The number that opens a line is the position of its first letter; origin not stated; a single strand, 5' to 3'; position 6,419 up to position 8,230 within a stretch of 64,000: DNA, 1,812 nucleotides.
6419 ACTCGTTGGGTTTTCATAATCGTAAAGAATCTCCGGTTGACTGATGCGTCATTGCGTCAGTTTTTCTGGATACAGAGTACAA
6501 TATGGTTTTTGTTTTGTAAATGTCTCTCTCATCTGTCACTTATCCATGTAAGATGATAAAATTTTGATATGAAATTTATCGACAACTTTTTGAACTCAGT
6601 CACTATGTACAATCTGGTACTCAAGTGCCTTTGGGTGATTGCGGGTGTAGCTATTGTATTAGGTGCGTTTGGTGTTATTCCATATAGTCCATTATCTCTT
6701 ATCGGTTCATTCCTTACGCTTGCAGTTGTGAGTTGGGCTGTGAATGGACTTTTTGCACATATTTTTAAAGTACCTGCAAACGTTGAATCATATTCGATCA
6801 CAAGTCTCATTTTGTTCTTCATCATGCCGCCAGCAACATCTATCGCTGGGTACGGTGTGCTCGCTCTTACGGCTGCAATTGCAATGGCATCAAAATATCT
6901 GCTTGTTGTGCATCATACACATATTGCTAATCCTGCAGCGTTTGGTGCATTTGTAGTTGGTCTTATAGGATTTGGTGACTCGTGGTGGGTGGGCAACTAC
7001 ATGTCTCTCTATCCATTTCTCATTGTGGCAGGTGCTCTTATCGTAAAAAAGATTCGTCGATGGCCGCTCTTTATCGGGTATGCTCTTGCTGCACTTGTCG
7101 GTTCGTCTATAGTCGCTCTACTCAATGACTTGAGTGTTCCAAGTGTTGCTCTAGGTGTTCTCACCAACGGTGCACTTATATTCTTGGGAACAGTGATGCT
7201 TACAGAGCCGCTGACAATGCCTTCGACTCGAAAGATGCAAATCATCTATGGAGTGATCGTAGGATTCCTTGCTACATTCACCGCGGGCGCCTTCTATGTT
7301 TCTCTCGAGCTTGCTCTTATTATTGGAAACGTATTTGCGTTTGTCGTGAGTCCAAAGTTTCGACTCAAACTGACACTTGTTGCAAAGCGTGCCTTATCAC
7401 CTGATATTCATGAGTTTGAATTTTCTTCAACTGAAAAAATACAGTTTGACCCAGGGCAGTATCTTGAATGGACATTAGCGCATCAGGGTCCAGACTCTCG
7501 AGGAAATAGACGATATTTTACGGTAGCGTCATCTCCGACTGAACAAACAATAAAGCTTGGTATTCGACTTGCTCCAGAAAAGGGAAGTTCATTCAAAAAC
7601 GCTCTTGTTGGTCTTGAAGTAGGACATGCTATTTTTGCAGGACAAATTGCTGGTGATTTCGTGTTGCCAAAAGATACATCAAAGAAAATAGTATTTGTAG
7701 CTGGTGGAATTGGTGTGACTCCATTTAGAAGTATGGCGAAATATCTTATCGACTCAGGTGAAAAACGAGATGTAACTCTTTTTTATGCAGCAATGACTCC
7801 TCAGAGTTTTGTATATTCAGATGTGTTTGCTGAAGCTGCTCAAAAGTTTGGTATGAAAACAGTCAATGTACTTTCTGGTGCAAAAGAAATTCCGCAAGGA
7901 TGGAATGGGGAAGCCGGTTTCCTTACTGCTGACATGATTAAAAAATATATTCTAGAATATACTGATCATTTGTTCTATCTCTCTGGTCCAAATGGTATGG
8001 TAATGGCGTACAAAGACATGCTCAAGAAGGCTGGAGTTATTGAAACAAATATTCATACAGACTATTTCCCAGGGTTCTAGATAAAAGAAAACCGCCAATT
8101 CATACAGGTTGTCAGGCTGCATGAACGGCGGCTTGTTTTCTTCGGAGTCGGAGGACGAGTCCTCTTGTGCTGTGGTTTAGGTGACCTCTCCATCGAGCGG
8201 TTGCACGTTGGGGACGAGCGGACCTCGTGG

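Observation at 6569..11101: Candidate minimal flavin-transfer chain: an RnfD/NqrB-like-FNR fusion, a membrane-anchored FMN-binding protein and ApbE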

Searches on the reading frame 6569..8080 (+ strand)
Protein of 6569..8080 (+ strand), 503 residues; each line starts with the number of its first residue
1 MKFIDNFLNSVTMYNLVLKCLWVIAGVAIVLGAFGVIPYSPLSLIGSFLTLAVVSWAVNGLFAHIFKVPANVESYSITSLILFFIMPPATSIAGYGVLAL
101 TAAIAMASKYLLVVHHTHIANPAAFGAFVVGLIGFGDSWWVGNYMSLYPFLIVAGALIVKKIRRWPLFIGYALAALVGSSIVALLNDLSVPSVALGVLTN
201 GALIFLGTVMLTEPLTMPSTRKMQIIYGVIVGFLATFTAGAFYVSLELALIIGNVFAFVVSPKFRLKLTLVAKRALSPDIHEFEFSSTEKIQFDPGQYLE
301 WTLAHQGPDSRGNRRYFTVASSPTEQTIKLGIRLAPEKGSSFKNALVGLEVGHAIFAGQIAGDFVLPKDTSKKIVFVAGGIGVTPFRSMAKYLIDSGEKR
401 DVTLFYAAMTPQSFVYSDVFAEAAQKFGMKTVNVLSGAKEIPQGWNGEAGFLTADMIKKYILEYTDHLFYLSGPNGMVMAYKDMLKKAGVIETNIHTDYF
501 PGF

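Call 3: search_protein_families(library=pfam, proteins=[window:6569-8080:+], max_evalue=0.01)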
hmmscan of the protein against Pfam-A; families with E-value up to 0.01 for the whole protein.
window:6569-8080:+ (503 aa): 3 families
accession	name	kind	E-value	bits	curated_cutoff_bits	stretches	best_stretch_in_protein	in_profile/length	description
PF00175.26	NAD_binding_1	-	1.1e-15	58.6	22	1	376-482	1-108/109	Oxidoreductase NAD-binding domain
PF03116.20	NQR2_RnfD_RnfE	-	1.7e-06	28.1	27.7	1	149-259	177-285/296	NQR2, RnfD, RnfE family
PF00970.30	FAD_binding_6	-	0.00029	21.6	21.1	1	268-355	2-88/99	Oxidoreductase FAD-binding domain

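Call 4: search_protein_families(library=ncbifam, proteins=[window:6569-8080:+], max_evalue=0.01)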
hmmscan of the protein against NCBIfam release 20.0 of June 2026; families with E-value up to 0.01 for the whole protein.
window:6569-8080:+ (503 aa): 27 families (the best 25 are shown)
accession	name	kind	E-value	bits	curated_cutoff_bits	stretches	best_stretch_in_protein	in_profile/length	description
NF009805.0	PRK13289.1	equivalog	1e-24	87.2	432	1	270-500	159-392/399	NO-inducible flavohemoprotein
NF058606.1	GlBtMonoRdsGbcB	equivalog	2e-20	73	500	1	278-500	26-247/362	glycine betaine monooxygenase reductase subunit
NF040810.1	BenC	equivalog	3.3e-20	72.5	430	1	272-500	111-330/333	benzoate 1,2-dioxygenase electron transfer component BenC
NF005963.0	PRK08051.1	equivalog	2.5e-18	66.2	230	1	274-500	12-230/233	NAD(P)H-flavin reductase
NF007964.0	PRK10684.1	equivalog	6.4e-18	64.8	383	1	277-500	21-237/333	NADH oxidoreductase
NF045803.1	MethMoxFADbindMmoC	equivalog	2e-17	63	500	1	286-500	133-340/343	aromatic/alkene monooxygenase hydroxylase FAD-binding subunit MmoC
NF008822.0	PRK11872.1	equivalog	2.5e-17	62.9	402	1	287-500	131-335/341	anthranilate 1,2-dioxygenase electron transfer component AntC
TIGR02160.1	PA_CoA_Oxy5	hypoth_equivalog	6.6e-16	58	420.8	1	288-500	28-241/352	1,2-phenylacetyl-CoA epoxidase subunit PaaE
TIGR01941.1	nqrF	equivalog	7.5e-15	54.8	295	1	314-500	206-403/405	NADH:ubiquinone reductase (Na(+)-transporting) subunit F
NF052252.1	flav_redu_LuxG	exception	5.3e-10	38.9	340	1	276-499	11-228/232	flavin mononucleotide reductase LuxG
NF040830.1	sulfhyd_ShyC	equivalog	1.3e-09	37.7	600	1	289-419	35-156/288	NAD(P)-dependent hydrogenase/sulfhydrogenase 2 subunit gamma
TIGR02911.1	sulfite_red_B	equivalog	2e-08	33.7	288.6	1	282-499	20-223/261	anaerobic sulfite reductase subunit AsrB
NF006220.0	PRK08345.1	subfamily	1e-07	31.5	395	1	288-452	38-196/294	cytochrome-c3 hydrogenase subunit gamma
NF000796.0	PRK00054.1-1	equivalog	1.2e-06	27.9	224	1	337-489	58-193/254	dihydroorotate dehydrogenase electron transfer subunit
NF000799.0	PRK00054.1-4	equivalog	3.3e-06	26.4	314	1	369-487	106-208/258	dihydroorotate dehydrogenase electron transfer subunit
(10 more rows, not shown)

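Call 12: find_homologous_proteins(query=window:6569-8080:+, max_evalue=0.00001)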
Query window:6569-8080:+ (503 aa): 6579 proteins with E <= 0.00001 among 8000 candidates; the best 120 are listed.
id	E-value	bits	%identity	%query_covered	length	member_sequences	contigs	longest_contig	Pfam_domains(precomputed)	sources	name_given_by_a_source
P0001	0.0e+0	1079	100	98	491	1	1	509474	PF00175.27,PF03116.21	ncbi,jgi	ncbi:MAG: hypothetical protein RL094_397 [Candidatus Parcubacteria bacterium]|jgi:ferredoxin-NADP re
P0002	1.2e-186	640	55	100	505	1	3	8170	PF00175.27,PF03116.21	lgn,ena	-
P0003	5.6e-175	601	56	98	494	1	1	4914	PF00175.27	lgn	-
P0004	2.4e-162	559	54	100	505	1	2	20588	PF00175.27,PF03116.21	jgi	jgi:glycine betaine catabolism B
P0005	1.9e-154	533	51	100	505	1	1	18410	PF00175.27,PF03116.21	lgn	-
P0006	5.7e-154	532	49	100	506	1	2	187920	PF00175.27,PF03116.21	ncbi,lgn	-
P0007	1.1e-153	531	49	100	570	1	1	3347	PF00175.27,PF03116.21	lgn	-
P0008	2.5e-153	530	50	100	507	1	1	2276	PF00175.27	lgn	-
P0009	6.9e-153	528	49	100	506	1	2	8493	PF00175.27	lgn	-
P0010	9.2e-153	528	50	100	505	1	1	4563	PF00175.27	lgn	-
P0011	2.4e-152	526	48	100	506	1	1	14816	PF00175.27,PF03116.21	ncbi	-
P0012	8.3e-152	525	49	100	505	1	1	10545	PF00175.27,PF03116.21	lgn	-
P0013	1.3e-151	524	50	99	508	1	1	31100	PF00175.27,PF03116.21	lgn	-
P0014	2.8e-150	520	49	100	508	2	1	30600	PF00175.27,PF03116.21,PF00970.31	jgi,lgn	jgi:ferredoxin-NADP reductase/Na+-translocating ferredoxin:NAD+ oxidoreductase RnfD subunit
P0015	7.0e-150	518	48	100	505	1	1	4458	PF00175.27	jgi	jgi:ferredoxin-NADP reductase/Na+-translocating ferredoxin:NAD+ oxidoreductase RnfD subunit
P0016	9.9e-150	518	48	100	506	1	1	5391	PF00175.27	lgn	-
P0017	2.0e-149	517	50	100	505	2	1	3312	PF00175.27,PF03116.21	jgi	jgi:ferredoxin-NADP reductase/Na+-translocating ferredoxin:NAD+ oxidoreductase RnfD subunit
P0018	3.6e-149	516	48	100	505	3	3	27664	PF00175.27,PF03116.21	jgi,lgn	-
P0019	4.8e-149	516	49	100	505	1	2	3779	PF00175.27,PF03116.21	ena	-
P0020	5.0e-149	516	48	100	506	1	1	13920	PF00175.27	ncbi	-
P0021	5.4e-149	515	49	100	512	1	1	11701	PF00175.27,PF00970.31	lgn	-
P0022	6.2e-149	515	49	100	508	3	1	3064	PF00175.27,PF03116.21,PF00970.31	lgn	-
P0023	2.2e-148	513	49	100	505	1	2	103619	PF00175.27,PF03116.21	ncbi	-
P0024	4.0e-148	513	49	100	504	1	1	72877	PF00175.27,PF03116.21,PF00970.31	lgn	-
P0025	1.7e-147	510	49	100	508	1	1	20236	PF00175.27,PF03116.21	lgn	-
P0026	5.3e-147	509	50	100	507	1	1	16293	PF00175.27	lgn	-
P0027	9.4e-147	508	47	100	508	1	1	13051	PF00175.27,PF03116.21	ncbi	-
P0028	1.6e-146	507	49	100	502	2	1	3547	PF00175.27,PF03116.21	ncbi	-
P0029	2.1e-146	507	49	100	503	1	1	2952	PF00175.27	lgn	-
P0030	3.0e-146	506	48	100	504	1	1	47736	PF00175.27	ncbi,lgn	ncbi:MAG: oxidoreductase [Patescibacteria group bacterium]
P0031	3.7e-146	506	47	100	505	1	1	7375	PF00175.27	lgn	-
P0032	3.8e-146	506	48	99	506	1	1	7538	PF00175.27,PF03116.21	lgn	-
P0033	4.3e-146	506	49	99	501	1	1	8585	PF00175.27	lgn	-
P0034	4.4e-146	506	48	100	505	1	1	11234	PF00175.27,PF03116.21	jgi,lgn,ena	-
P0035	7.8e-146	505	49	100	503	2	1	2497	PF00175.27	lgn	-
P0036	8.5e-146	505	47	100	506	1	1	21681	PF00175.27,PF03116.21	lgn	-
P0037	8.6e-146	505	48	100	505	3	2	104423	PF00175.27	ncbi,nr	ncbi:MAG: hypothetical protein CEO12_384 [Parcubacteria group bacterium Gr01-1014_46]|nr:MAG: hypoth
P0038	1.0e-145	505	48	100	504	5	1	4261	PF00175.27,PF03116.21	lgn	-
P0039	1.6e-145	504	51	95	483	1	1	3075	PF00175.27,PF03116.21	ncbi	-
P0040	1.6e-145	504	48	99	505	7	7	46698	PF00175.27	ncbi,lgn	-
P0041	1.7e-145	504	49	100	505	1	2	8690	PF00175.27,PF03116.21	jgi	jgi:glycine betaine catabolism B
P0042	2.0e-145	504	48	100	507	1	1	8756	PF00175.27,PF03116.21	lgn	-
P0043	3.3e-145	503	47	100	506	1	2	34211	PF00175.27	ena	-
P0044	3.5e-145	503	49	99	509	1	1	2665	PF00175.27,PF00970.31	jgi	jgi:ferredoxin-NADP reductase/Na+-transporting NADH:ubiquinone oxidoreductase subunit NqrB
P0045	4.9e-145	502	47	100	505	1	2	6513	PF00175.27,PF03116.21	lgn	-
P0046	6.6e-145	502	49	99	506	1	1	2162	PF00175.27,PF03116.21,PF08030.18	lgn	-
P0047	6.9e-145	502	49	100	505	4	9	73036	PF00175.27,PF03116.21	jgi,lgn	jgi:ferredoxin-NADP reductase/Na+-translocating ferredoxin:NAD+ oxidoreductase RnfD subunit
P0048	8.2e-145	502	47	100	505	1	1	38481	PF00175.27,PF03116.21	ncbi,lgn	-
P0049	1.3e-144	501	48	100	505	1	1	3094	PF00175.27,PF03116.21,PF08030.18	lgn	-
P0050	1.4e-144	501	49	100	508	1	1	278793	PF00175.27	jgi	jgi:ferredoxin-NADP reductase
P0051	1.6e-144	501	49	100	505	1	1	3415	PF00175.27,PF03116.21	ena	-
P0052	2.1e-144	500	47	100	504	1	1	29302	PF00175.27,PF03116.21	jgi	jgi:glycine betaine catabolism B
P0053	2.8e-144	500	48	100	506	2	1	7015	PF00175.27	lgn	-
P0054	3.0e-144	500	49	100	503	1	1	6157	PF00175.27,PF03116.21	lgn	-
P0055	3.3e-144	500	47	99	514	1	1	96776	PF00175.27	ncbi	-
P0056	4.0e-144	499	47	100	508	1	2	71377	PF00175.27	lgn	-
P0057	5.0e-144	499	49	100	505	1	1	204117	PF00175.27,PF03116.21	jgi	jgi:ferredoxin-NADP reductase/Na+-transporting NADH:ubiquinone oxidoreductase subunit NqrB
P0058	5.5e-144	499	48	100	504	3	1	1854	PF00175.27,PF03116.21,PF00970.31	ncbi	-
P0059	1.3e-143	498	47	100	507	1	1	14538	PF00175.27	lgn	-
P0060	1.8e-143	497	47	100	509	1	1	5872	PF00175.27,PF03116.21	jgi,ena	-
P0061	2.2e-143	497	49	100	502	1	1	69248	PF00175.27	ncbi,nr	ncbi:MAG TPA: hypothetical protein VK978_01685 [Candidatus Saccharimonadales bacterium]|nr:hypotheti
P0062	3.4e-143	496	48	100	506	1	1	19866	PF00175.27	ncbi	-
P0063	3.7e-143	496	47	100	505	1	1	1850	PF00175.27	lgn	-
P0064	6.6e-143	495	46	100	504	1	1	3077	PF00175.27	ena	-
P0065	7.8e-143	495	47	100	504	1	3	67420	PF00175.27,PF00970.31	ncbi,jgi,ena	-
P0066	9.5e-143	495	49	100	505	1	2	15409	PF00175.27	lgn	-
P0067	9.9e-143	495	46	100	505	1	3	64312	PF00175.27,PF03116.21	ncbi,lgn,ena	-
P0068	1.5e-142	494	46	100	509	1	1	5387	PF00175.27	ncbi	-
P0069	1.5e-142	494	48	99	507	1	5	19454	PF00175.27,PF03116.21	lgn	-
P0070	1.6e-142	494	48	100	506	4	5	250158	PF00175.27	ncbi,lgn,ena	-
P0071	1.9e-142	494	49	100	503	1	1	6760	PF00175.27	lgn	-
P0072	2.0e-142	494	46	100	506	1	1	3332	PF00175.27,PF03116.21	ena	-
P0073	2.1e-142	494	46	100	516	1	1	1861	PF00175.27,PF03116.21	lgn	-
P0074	2.3e-142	494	47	100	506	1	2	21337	PF00175.27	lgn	-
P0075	2.4e-142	493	47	99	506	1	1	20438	PF00175.27,PF03116.21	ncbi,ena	-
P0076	2.6e-142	493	49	99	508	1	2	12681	PF00175.27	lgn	-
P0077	2.9e-142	493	48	100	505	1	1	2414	PF00175.27,PF03116.21,PF08030.18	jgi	jgi:ferredoxin-NADP reductase/Na+-transporting NADH:ubiquinone oxidoreductase subunit NqrB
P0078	3.5e-142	493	46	100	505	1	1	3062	PF00175.27,PF03116.21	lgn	-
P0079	4.0e-142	493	47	100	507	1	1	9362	PF00175.27,PF03116.21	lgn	-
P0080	4.4e-142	493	47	100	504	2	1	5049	PF00175.27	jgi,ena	-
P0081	4.5e-142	493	51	100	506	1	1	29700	PF00175.27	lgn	-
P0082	4.5e-142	493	47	100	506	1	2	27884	PF00175.27,PF03116.21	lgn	-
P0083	4.7e-142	493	46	100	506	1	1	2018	PF00175.27,PF03116.21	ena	-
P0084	5.4e-142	492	47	100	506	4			PF00175.27,PF03116.21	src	-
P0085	5.5e-142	492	48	99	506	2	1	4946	PF00175.27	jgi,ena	-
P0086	5.5e-142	492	49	100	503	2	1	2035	PF00175.27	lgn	-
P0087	5.8e-142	492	48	98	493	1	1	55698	PF00175.27,PF03116.21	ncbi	-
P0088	6.2e-142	492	47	100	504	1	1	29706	PF00175.27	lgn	-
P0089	6.2e-142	492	48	100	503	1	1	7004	PF00175.27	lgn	-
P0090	1.0e-141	491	47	99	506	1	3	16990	PF00175.27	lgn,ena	-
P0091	1.0e-141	491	47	99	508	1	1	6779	PF00175.27,PF03116.21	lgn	-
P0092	1.1e-141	491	47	100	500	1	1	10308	PF00175.27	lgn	-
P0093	1.1e-141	491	47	100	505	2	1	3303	PF00175.27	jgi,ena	-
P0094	1.1e-141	491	48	100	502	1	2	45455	PF00175.27,PF03116.21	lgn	-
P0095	1.2e-141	491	47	100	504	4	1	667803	PF00175.27,PF03116.21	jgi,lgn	jgi:ferredoxin-NADP reductase/Na+-translocating ferredoxin:NAD+ oxidoreductase RnfD subunit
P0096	1.3e-141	491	49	100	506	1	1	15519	PF00175.27,PF03116.21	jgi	jgi:ferredoxin-NADP reductase/Na+-translocating ferredoxin:NAD+ oxidoreductase RnfD subunit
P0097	1.4e-141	491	48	100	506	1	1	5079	PF00175.27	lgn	-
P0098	1.6e-141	491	48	100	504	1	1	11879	PF00175.27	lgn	-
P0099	1.8e-141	491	48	100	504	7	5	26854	PF00175.27,PF00970.31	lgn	-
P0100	1.9e-141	490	48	99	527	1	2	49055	PF00175.27,PF03116.21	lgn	-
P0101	2.0e-141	490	47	100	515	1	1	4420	PF00175.27,PF03116.21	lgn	-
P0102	2.2e-141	490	47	100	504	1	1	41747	PF00175.27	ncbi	-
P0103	2.2e-141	490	48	99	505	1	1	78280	PF00175.27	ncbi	-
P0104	2.6e-141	490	47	100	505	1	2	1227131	PF00175.27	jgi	jgi:glycine betaine catabolism B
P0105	4.2e-141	489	47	100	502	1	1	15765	PF00175.27,PF03116.21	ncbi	-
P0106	5.1e-141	489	49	100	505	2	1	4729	PF00175.27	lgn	-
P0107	5.1e-141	489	48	98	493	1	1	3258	PF00175.27,PF03116.21,PF08030.18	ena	-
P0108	5.8e-141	489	47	100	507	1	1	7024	PF00175.27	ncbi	-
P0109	6.2e-141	489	47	100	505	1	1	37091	PF00175.27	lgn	-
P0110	6.5e-141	489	47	100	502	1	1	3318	PF00175.27,PF03116.21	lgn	-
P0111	7.0e-141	489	45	100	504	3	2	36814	PF00175.27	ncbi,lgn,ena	-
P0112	7.7e-141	489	47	100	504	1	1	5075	PF00175.27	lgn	-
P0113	9.3e-141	488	48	100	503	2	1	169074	PF00175.27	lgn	-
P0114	1.0e-140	488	49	99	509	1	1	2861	PF00175.27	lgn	-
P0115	1.4e-140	488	46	100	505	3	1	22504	PF00175.27,PF03116.21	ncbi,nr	ncbi:MAG: RnfABCDGE type electron transport complex subunit D [Candidatus Levybacteria bacterium]|nr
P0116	1.5e-140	488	47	100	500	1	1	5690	PF00175.27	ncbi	-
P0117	2.1e-140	487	47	100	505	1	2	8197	PF00175.27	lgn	-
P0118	2.3e-140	487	46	100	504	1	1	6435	PF00175.27,PF00970.31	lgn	-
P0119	2.6e-140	487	47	100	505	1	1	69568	PF00175.27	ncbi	-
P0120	2.6e-140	487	47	99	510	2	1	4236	PF00175.27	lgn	-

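Call 14: find_related_loci(query=A1, collection=genome_contigs, flank=10000)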
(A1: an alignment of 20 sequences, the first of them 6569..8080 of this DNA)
Query A1 (503 aa) in genome_contigs; peptide patterns used: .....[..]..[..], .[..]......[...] (x = any residue, [..] = any of these).
600 stretches matched a pattern (row limit reached: there are more); 580 encode a relative of the query (tblastn E <= 1e-3); the best 80 are kept; 80 distinct loci.
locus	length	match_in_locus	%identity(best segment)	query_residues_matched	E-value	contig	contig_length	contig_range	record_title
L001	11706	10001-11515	47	1-503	8e-156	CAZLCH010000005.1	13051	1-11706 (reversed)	MAG TPA_asm: uncultured Gammaproteobacteria bacterium isolate SRP173033_co3_113 genome assembly, contig: NODE_6316_lengt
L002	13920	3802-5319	48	1-503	3e-152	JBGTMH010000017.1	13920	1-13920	MAG: Patescibacteria group bacterium isolate JTS-RE358 k141_5265058, whole genome shotgun sequence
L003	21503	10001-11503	47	4-503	9e-152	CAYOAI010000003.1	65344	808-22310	MAG TPA_asm: uncultured Gammaproteobacteria bacterium isolate SRP342105_co3_12 genome assembly, contig: NODE_248_length_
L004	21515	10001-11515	49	1-503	9e-150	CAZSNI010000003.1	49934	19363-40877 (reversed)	MAG TPA_asm: uncultured Candidatus Saccharibacteria bacterium isolate SRP286056_co1_435 genome assembly, contig: NODE_68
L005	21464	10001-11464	49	1-503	2e-148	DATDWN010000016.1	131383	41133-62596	MAG TPA_asm: Candidatus Paceibacterota bacterium isolate SMAG_U8111 k141_1547774, whole genome shotgun sequence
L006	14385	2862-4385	47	1-503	1e-147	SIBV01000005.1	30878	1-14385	MAG: Candidatus Zambryskibacteria bacterium isolate Baikal-deep-G185 BACOMB-C6550, whole genome shotgun sequence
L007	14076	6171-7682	45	1-503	3e-146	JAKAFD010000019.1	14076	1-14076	MAG: bacterium isolate WY1.bin77 NODE_6724_length_14076_cov_3.143093, whole genome shotgun sequence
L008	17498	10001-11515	47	1-503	1e-145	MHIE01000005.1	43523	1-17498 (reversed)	MAG: Candidatus Buchananbacteria bacterium RIFCSPHIGHO2_01_FULL_44_11 rifcsphigho2_01_scaffold_1273, whole genome shotgu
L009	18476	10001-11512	46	1-503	8e-146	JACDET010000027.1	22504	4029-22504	MAG: Candidatus Levyibacteriota bacterium isolate MGR_bin367 SD2903_NODE_262_length_22504_cov_1.217589, whole genome sho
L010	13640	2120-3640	47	1-503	3e-145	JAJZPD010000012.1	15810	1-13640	MAG: bacterium isolate SKS1.bin112 NODE_6630_length_15810_cov_2.305618, whole genome shotgun sequence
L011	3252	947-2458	47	1-503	5e-151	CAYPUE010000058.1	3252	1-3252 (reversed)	MAG TPA_asm: uncultured Gammaproteobacteria bacterium isolate SRP269290_co2_354 genome assembly, contig: NODE_49475_leng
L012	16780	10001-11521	46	1-503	5e-144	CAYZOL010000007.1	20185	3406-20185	MAG TPA_asm: uncultured Candidatus Saccharibacteria bacterium isolate SRP342105_co1_326 genome assembly, contig: NODE_35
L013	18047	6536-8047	47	4-503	3e-151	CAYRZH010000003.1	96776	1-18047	MAG TPA_asm: uncultured Candidatus Saccharibacteria bacterium isolate binchicken_co16_374 genome assembly, contig: NODE_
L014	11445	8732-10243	47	1-503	1e-143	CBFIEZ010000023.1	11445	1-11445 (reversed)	MAG: Minisyncoccia bacterium isolate Co_bin_508_permissive genome assembly, contig: Co_bin_508_permissive_c23, whole gen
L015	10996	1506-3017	45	1-503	1e-143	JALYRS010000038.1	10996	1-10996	MAG: bacterium isolate MDV bin95 SD1455_NODE_950_length_10996_cov_1.139939, whole genome shotgun sequence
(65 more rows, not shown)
